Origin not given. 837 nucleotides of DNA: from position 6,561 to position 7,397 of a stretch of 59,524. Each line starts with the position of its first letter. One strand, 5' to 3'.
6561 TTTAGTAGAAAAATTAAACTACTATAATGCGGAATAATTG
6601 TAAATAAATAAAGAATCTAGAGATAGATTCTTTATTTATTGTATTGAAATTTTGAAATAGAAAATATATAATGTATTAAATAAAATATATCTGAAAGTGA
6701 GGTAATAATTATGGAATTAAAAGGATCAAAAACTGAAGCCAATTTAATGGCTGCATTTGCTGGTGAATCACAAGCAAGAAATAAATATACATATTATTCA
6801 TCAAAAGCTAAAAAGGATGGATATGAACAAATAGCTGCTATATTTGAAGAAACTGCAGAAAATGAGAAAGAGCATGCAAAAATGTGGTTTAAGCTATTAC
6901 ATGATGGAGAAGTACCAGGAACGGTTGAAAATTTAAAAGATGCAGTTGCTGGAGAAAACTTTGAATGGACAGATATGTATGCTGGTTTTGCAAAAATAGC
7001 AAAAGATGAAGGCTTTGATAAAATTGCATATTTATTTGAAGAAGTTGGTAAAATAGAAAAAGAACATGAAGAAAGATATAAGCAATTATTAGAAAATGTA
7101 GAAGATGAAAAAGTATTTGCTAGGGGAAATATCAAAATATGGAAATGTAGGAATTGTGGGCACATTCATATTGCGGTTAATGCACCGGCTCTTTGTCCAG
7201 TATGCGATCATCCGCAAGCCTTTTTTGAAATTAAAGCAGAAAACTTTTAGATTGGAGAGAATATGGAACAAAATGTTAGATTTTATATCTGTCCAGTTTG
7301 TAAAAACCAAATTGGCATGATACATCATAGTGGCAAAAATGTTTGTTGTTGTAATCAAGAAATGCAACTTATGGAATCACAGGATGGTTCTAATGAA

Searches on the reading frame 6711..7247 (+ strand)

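Call 99: search_protein_families(library=pfam, proteins=[window:6711-7247:+], max_evalue=0.001)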
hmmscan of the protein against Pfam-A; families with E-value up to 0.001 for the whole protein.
window:6711-7247:+ (179 aa): 4 families
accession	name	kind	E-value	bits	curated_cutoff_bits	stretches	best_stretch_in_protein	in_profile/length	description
PF02915.23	Rubrerythrin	-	2.3e-27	96.5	22.8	1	11-127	2-137/137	Rubrerythrin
PF21349.2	RUBY_RBDX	-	5.2e-13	48.6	26.5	1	144-173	1-30/30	Rubrerythrin, rubredoxin-like domain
PF00210.30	Ferritin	-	1.6e-06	28.6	24.5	1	10-134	2-110/142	Ferritin-like domain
PF23458.2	DUF7130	-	9.8e-05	22.6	35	1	121-171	32-82/89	Domain of unknown function (DUF7130)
